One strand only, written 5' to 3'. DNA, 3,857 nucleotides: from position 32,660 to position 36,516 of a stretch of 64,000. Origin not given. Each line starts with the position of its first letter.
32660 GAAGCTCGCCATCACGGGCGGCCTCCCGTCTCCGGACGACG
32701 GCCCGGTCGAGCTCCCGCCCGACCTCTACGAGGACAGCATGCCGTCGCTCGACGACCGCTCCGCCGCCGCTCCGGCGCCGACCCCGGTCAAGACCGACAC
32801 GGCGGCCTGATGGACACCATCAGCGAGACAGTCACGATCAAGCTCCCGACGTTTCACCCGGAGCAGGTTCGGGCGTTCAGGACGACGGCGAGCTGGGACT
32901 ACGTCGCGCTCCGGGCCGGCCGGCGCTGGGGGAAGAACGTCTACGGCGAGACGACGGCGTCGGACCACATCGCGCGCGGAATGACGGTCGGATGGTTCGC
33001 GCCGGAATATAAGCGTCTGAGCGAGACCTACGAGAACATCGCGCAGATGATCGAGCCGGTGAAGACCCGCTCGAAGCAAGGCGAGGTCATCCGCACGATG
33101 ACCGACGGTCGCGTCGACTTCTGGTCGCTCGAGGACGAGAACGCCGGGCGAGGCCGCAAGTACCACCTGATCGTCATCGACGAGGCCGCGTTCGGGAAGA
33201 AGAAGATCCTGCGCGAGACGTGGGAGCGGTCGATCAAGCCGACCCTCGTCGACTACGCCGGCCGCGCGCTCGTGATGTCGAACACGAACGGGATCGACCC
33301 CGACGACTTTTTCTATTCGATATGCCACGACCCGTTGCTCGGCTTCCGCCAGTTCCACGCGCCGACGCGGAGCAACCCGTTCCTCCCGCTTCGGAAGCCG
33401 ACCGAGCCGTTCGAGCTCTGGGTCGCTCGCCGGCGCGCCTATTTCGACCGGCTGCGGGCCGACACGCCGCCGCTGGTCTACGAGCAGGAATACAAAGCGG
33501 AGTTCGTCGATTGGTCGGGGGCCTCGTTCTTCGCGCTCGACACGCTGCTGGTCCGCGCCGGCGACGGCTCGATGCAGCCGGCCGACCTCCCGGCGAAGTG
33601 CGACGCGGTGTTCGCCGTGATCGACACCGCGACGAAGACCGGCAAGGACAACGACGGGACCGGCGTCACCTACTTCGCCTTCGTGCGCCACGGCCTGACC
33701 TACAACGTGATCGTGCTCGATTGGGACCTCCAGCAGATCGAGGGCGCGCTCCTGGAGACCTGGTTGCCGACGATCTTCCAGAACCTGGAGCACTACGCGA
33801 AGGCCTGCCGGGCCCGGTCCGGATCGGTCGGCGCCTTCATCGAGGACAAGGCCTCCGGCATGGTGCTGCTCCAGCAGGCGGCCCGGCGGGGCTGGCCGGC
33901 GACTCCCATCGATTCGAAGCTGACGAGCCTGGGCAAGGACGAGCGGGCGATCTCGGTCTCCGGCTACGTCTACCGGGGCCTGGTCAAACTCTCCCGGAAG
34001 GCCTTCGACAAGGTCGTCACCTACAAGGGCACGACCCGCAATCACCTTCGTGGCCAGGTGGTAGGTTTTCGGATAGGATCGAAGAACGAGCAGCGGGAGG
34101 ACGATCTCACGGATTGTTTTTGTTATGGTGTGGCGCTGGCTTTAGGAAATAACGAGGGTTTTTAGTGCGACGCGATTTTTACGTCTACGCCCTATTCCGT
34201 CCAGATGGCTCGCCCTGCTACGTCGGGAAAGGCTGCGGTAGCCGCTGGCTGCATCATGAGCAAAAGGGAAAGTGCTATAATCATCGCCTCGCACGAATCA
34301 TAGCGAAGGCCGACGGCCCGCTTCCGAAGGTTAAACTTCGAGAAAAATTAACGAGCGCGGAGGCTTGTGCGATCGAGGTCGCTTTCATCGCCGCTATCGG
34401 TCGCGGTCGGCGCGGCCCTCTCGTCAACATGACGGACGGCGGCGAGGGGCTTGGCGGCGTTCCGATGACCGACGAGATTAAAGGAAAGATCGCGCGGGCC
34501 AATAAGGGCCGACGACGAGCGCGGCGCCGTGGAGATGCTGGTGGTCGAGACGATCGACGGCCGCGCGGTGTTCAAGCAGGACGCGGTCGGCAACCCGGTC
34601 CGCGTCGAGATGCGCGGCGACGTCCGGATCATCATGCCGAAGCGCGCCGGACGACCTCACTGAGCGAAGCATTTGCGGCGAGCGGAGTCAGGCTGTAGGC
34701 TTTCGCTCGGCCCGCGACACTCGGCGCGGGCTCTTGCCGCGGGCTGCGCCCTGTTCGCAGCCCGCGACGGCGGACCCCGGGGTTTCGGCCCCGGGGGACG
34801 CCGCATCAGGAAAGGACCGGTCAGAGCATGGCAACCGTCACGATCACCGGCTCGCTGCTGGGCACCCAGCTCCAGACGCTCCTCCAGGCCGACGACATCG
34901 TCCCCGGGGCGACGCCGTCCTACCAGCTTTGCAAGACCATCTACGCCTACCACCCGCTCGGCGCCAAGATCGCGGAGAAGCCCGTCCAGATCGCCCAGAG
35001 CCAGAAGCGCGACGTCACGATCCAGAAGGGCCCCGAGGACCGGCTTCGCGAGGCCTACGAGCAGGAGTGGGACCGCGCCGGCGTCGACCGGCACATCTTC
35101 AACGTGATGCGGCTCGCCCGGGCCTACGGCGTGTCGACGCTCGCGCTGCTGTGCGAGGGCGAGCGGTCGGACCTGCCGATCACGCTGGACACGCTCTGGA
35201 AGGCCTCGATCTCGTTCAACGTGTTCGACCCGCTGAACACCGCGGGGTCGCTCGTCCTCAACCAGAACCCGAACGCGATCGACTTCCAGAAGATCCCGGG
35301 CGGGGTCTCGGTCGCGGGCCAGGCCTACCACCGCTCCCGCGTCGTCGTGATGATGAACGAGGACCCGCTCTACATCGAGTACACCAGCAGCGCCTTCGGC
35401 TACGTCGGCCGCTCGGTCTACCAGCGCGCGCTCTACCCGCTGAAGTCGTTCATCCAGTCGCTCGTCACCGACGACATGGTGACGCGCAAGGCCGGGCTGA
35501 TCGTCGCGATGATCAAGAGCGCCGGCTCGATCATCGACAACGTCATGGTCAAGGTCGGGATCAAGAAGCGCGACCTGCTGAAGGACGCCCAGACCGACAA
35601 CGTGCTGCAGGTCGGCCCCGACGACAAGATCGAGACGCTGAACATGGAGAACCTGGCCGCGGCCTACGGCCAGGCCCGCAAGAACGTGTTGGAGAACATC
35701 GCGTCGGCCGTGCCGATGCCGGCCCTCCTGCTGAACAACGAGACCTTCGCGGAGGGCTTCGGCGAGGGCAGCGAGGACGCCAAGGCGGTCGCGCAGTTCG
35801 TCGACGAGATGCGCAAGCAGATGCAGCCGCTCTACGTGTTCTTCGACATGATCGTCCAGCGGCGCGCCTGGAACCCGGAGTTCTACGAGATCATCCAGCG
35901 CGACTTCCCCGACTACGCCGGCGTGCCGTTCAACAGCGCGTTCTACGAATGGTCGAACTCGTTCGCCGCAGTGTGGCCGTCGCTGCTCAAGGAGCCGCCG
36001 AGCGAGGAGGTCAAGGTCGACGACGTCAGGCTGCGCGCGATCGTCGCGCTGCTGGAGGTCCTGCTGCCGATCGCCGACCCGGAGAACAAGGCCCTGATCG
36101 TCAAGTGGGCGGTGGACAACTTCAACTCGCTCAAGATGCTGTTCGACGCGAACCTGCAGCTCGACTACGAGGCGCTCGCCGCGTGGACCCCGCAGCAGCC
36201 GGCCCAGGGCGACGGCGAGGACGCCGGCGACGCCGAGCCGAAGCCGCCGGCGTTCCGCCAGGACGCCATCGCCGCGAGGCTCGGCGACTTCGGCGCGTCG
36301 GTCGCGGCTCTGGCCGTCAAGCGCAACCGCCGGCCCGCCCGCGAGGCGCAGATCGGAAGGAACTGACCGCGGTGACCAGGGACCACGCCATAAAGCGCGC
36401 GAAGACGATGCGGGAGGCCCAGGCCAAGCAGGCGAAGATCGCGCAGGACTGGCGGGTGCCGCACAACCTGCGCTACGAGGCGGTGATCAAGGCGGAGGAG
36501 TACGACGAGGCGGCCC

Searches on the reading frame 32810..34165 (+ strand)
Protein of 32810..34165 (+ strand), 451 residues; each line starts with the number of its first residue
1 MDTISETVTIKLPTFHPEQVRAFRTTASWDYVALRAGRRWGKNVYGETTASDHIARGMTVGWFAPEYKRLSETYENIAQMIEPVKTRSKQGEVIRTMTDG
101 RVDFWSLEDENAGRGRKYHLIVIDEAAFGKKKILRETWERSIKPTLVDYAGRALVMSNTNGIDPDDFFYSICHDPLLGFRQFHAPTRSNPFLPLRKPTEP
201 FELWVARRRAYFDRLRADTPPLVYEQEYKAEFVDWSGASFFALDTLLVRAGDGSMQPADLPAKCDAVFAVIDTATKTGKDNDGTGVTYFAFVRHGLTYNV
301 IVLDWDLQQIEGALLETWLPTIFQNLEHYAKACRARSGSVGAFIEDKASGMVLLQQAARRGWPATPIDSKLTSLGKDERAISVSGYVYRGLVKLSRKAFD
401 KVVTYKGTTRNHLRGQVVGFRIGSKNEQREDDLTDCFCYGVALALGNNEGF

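Call 47: search_protein_families(library=phrogs, proteins=[window:32810-34165:+], max_evalue=0.00001)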
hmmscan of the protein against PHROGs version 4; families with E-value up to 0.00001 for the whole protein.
window:32810-34165:+ (451 aa): 2 families
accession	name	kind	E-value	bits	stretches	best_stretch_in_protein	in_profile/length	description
phrog_2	-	head and packaging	2.4e-24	87.1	1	13-442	264-590/807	terminase large subunit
phrog_38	-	head and packaging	1.6e-09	38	1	203-447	487-706/760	terminase large subunit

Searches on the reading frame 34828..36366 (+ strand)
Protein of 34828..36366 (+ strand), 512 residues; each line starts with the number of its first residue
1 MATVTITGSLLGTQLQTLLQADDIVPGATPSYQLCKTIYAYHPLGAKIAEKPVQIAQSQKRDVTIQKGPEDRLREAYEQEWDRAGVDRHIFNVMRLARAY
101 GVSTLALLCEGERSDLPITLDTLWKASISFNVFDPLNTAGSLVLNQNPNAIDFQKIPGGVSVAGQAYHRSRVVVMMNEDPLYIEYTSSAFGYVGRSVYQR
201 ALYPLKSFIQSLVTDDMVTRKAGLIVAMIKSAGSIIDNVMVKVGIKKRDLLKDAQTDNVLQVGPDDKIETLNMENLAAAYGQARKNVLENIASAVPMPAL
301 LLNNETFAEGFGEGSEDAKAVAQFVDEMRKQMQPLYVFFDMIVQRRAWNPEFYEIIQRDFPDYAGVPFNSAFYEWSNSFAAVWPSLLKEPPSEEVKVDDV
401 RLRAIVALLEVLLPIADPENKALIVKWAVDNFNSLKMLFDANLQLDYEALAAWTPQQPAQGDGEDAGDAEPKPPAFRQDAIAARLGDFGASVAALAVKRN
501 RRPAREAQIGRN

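Call 47: search_protein_families(library=phrogs, proteins=[window:34828-36366:+], max_evalue=0.00001)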
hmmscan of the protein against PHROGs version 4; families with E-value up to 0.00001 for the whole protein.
window:34828-36366:+ (512 aa): 1 family
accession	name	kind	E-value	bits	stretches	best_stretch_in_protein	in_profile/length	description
phrog_146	-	head and packaging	7.6e-45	154.8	1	24-473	46-472/587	portal protein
